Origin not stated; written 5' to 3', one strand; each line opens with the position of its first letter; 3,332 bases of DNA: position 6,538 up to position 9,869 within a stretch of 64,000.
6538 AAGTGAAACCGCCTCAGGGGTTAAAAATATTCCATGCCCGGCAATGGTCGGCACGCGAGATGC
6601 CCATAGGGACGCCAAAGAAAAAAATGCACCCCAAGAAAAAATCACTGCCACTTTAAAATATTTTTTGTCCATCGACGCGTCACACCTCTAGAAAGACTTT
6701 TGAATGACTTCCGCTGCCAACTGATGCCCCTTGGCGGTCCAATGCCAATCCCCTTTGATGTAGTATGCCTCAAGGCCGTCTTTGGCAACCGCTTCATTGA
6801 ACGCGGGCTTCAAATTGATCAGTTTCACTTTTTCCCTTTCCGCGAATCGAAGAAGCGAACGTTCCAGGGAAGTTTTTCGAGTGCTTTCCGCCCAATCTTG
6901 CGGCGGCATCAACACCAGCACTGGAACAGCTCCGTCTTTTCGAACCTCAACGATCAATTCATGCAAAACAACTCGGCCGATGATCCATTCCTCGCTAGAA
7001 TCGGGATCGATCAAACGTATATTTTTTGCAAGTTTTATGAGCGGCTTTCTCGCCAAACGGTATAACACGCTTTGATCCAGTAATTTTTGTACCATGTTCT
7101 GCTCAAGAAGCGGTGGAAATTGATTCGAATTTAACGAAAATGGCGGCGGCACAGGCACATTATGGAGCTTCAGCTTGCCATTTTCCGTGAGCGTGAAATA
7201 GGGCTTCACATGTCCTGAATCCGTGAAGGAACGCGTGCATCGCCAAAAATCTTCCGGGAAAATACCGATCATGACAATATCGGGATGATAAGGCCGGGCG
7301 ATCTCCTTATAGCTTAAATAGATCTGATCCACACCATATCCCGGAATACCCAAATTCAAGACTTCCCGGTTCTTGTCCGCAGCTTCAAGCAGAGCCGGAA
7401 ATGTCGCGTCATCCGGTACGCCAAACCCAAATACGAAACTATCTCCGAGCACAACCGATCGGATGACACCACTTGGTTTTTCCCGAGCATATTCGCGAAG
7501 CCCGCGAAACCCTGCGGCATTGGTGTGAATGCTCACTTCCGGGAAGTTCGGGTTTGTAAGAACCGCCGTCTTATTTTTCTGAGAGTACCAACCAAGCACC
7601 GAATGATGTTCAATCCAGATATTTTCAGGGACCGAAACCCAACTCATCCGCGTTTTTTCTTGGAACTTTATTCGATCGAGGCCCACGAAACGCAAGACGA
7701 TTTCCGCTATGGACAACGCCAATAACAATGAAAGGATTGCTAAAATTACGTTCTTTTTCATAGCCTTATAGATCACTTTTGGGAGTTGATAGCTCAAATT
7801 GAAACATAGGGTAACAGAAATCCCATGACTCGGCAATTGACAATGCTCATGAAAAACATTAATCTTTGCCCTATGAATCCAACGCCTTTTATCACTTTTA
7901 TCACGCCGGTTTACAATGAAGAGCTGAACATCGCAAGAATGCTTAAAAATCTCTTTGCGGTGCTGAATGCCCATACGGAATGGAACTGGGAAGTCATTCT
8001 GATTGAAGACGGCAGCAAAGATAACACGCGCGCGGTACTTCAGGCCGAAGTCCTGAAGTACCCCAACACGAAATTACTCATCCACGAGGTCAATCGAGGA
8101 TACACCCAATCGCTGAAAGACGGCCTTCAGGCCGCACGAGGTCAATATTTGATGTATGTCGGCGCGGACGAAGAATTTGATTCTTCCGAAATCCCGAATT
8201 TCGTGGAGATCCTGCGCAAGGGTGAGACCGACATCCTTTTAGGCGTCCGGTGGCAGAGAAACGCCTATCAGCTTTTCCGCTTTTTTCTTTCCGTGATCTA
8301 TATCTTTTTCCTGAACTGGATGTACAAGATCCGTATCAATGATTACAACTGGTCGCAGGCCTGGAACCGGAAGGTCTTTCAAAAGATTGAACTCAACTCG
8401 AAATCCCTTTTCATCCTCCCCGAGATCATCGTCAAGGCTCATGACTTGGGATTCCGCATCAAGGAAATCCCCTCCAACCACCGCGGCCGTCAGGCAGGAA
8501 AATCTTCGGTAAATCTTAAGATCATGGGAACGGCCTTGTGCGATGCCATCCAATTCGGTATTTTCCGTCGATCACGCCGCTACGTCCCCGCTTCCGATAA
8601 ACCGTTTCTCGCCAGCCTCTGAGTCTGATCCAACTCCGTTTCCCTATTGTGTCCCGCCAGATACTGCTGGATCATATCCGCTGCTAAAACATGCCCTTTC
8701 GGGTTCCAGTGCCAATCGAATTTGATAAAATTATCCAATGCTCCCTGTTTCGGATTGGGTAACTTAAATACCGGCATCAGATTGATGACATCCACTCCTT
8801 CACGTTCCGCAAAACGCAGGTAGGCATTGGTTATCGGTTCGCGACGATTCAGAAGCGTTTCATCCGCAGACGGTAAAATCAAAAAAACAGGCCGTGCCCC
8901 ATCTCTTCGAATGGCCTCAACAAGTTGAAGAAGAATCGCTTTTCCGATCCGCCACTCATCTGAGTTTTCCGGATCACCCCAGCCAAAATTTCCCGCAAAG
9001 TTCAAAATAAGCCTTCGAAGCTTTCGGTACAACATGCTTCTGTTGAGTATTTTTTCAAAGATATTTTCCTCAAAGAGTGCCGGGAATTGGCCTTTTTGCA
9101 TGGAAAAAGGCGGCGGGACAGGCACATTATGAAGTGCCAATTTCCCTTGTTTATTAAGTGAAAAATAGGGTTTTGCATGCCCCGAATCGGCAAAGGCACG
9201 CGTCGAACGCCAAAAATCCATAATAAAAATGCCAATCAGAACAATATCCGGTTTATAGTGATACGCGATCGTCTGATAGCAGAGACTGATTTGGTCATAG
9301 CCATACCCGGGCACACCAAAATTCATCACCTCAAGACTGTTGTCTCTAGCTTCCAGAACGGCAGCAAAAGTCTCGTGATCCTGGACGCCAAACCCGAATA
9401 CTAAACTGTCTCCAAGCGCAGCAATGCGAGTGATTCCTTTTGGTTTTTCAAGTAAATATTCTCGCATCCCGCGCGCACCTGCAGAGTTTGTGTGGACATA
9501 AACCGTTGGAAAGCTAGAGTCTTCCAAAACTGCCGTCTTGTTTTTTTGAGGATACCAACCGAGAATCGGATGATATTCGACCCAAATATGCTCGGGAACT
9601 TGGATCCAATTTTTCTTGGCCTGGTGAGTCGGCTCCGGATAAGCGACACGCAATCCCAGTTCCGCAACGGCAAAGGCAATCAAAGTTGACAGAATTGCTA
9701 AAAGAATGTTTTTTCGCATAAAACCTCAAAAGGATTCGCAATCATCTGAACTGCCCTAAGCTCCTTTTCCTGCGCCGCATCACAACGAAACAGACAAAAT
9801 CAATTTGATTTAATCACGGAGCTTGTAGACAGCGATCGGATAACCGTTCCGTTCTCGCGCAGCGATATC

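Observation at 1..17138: Envelope glycan locus with four GT-C membrane glycosyltransferases, two polyprenyl-P-sugar synthases, and an Ara4N-like but incomplete gene set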

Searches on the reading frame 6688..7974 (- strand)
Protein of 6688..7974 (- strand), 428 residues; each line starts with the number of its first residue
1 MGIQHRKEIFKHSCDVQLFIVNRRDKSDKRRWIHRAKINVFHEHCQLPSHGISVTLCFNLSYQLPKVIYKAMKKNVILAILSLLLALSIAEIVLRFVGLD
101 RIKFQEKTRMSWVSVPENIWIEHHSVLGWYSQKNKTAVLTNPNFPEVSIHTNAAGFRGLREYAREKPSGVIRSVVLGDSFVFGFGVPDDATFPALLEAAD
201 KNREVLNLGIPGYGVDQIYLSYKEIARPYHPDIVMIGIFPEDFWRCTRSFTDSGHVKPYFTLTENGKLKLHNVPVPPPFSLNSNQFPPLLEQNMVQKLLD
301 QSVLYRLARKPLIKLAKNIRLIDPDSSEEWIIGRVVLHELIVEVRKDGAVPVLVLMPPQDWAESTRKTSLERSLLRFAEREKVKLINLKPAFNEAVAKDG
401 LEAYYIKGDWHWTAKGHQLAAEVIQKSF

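Call 3: search_protein_families(library=pfam, proteins=[window:6688-7974:-])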
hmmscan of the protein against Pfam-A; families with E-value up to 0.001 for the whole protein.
window:6688-7974:- (428 aa): 3 families
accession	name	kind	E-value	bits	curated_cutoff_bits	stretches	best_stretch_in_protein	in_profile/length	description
PF13472.12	Lipase_GDSL_2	-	4.8e-10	40.7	32.9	1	175-419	1-178/178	GDSL-like Lipase/Acylhydrolase family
PF00657.28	Lipase_GDSL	-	0.00019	22.1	23.6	0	174-245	2-91/208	GDSL-like Lipase/Acylhydrolase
PF16822.11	ALGX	-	0.0007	19.8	26.5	0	374-424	78-126/268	SGNH hydrolase-like domain, acetyltransferase AlgX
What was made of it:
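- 6688..7761 (-): SGNHa, a membrane-anchored SGNH/GDSL protein (357 aa from the called start). Lipase_GDSL_2 40.7 bits against a cut-off of 32.9 (call 3).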

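Call 9: search_protein_families(library=ncbifam, proteins=[window:6688-7974:-], max_evalue=0.01)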
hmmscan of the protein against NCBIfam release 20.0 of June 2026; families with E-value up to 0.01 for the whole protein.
window:6688-7974:- (428 aa): 2 families
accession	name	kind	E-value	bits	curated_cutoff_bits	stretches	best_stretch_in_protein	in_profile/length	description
NF047475.1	GDSL_LA_2490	hypoth_equivalog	1.1e-13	51.3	325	1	148-227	64-142/431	LA_2490 family SGNH/GDSL-type esterase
NF047474.1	GDSL_LA_2486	hypoth_equivalog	6.5e-08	32.2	300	1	80-216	4-134/326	LA_2486 family SGNH/GDSL-type esterase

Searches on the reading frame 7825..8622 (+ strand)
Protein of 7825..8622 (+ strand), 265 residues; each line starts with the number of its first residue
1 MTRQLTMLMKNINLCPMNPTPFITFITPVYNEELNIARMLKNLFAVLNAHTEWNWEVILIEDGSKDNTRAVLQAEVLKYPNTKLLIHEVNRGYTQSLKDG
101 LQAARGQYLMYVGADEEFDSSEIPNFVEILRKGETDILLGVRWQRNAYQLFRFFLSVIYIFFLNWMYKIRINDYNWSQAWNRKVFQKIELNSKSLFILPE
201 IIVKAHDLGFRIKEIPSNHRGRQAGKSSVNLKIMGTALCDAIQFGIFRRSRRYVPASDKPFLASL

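Call 8: search_protein_families(library=ncbifam, proteins=[window:7825-8622:+], max_evalue=0.01)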
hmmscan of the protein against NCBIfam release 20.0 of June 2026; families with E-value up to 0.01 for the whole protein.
window:7825-8622:+ (265 aa): 22 families
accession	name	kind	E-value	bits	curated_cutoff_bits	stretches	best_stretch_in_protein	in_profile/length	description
TIGR03937.1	PgaC_IcaA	equivalog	1.3e-15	57.3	422.3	1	12-128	36-148/407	poly-beta-1,6-N-acetyl-D-glucosamine synthase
NF007482.0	PRK10073.1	equivalog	2.7e-15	56.2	423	1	17-137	2-117/334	glycosyltransferase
NF047588.1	GlcsyltransPgfSStrep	equivalog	1.7e-14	53.8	500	1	23-232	3-208/308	glycosyltransferase PgfS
NF007986.1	PRK10714.1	equivalog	1.9e-13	50.1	529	1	23-231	8-212/316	undecaprenyl-phosphate 4-deoxy-4-formamido-L-arabinose transferase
NF047683.1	TeichurnBiosyTuaG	equivalog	8.6e-12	45.2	400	1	20-132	5-113/252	teichuronic acid biosynthesis protein TuaG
NF041875.1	EPS_EpsD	equivalog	3.7e-10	39.7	370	1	26-140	4-114/325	exopolysaccharide biosynthesis glycosyltransferase EpsD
TIGR04283.1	glyco_like_mftF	equivalog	5.9e-10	39.1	182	1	24-133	2-101/221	TIGR04283 family arsenosugar biosynthesis glycosyltransferase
TIGR04182.1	glyco_TIGR04182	equivalog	9.4e-10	38.3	325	1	24-234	3-204/293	S-layer glycoprotein N-glycosyltransferase AglJ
NF058614.1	PPMAGASynPpgS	equivalog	4.4e-09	36.1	370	1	25-217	4-194/226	polyprenyl-phospho-N-acetylgalactosaminyl synthase PpgS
TIGR03111.1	glyc2_xrt_Gpos1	hypoth_equivalog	2.8e-08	33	363.95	1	14-132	42-158/439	TIGR03111 family XrtG-associated glycosyltransferase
NF038302.1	EPS_HpsE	equivalog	4.6e-08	32.4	300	1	24-116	4-97/307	hormogonium polysaccharide biosynthesis glycosyltransferase HpsE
NF041391.1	DPhHxTase_Halo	equivalog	3.5e-07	29.4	375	1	29-230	3-193/213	dolichyl-phosphate hexose transferase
NF053739.1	GlytfEpsEBac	equivalog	9.7e-06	24.8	450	1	23-116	3-93/265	glycosyltransferase EpsE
NF010496.0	PRK13915.1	equivalog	2.7e-05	23.4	262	1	23-127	33-139/307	glucosyl-3-phosphoglycerate synthase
TIGR04009.1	wcaE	equivalog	4.4e-05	22.9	369.2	1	29-137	9-113/248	colanic acid biosynthesis glycosyltransferase WcaE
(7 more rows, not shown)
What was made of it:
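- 7825..8622 (+): GT2_265, a second Dpm1/ArnC-like GT2. It is transcribed divergently from SGNHa, 63 nt apart. NCBIfam hits to PgfS, ArnC, AglJ and PpgS (call 8).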

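Call 22: search_solved_structures(query=window:7825-8622:+, max_evalue=0.00001)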
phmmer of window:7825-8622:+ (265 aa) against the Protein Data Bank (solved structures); distinct sequences matched with E-value up to 0.00001: 12.
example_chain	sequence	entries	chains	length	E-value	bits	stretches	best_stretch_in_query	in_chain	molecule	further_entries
5mlz_A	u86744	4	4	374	5.1e-11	45.8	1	23-230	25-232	Dolichol monophosphate mannose synthase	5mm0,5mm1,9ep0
2z87_A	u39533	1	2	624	6.7e-11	45.4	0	13-124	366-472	Chondroitin synthase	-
2z86_A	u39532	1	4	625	6.8e-11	45.4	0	13-124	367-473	Chondroitin synthase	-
9bhc_C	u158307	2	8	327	2.2e-10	43.7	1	19-231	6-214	Undecaprenyl-phosphate 4-deoxy-4-formamido-L-arabinose transferase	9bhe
8vxh_A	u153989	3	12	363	2.5e-10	43.5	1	19-231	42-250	Undecaprenyl-phosphate 4-deoxy-4-formamido-L-arabinose transferase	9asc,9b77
5hea_A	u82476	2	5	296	3.2e-10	43.2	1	21-136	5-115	Putative glycosyltransferase (GalT1)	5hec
3bcv_A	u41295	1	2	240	3.9e-10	42.9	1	20-136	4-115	Putative glycosyltransferase protein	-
9hwj_A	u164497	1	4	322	1.6e-09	40.9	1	17-231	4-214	Undecaprenyl-phosphate 4-deoxy-4-formamido-L-arabinose transferase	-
6p61_A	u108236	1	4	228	4.3e-09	39.5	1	17-122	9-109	Glycosyltransferase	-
5ekp_C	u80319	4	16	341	5.5e-08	35.9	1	17-188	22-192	Uncharacterized glycosyltransferase sll0501 | Glycosyltransferase sll0501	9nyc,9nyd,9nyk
9nye_A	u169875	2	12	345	5.7e-08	35.8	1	17-188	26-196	Glycosyltransferase sll0501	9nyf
5eke_A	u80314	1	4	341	6.2e-08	35.7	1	17-188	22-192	Uncharacterized glycosyltransferase sll0501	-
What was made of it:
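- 7825..8622 (+): PDB matches to DPMS 5mlz, ArnC and GtrB (call 22).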

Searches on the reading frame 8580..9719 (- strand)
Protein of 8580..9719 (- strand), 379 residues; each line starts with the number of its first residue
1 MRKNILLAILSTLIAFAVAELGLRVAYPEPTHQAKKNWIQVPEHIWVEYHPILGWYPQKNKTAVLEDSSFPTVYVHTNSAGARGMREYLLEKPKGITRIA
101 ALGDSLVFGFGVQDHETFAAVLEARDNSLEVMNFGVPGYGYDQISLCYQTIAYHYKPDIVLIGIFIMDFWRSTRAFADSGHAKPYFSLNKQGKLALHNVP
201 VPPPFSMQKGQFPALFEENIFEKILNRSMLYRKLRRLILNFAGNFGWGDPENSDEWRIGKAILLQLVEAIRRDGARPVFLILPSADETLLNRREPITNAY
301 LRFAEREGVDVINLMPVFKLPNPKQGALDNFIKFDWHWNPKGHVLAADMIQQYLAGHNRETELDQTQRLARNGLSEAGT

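Call 3: search_protein_families(library=pfam, proteins=[window:8580-9719:-])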
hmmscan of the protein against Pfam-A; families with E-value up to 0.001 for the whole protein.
window:8580-9719:- (379 aa): 2 families
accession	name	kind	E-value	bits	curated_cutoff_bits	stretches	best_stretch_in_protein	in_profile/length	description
PF13472.12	Lipase_GDSL_2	-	1e-08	36.4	32.9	1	101-343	1-176/178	GDSL-like Lipase/Acylhydrolase family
PF16822.11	ALGX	-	0.0004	20.6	26.5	1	302-365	80-141/268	SGNH hydrolase-like domain, acetyltransferase AlgX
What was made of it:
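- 8580..9719 (-): SGNHb, a membrane-anchored, probably periplasmic SGNH/GDSL hydrolase or acyltransferase-like protein (379 aa). Lipase_GDSL_2 36.4 bits against a cut-off of 32.9; weak AlgX hit (call 3).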

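Call 9: search_protein_families(library=ncbifam, proteins=[window:8580-9719:-], max_evalue=0.01)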
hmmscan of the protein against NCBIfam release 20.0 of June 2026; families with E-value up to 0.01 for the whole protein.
window:8580-9719:- (379 aa): 2 families
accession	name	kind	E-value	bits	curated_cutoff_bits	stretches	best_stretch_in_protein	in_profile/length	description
NF047475.1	GDSL_LA_2490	hypoth_equivalog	1.3e-10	41.1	325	1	75-141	65-130/431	LA_2490 family SGNH/GDSL-type esterase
NF047474.1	GDSL_LA_2486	hypoth_equivalog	1.8e-07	30.7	300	1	10-140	5-132/326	LA_2486 family SGNH/GDSL-type esterase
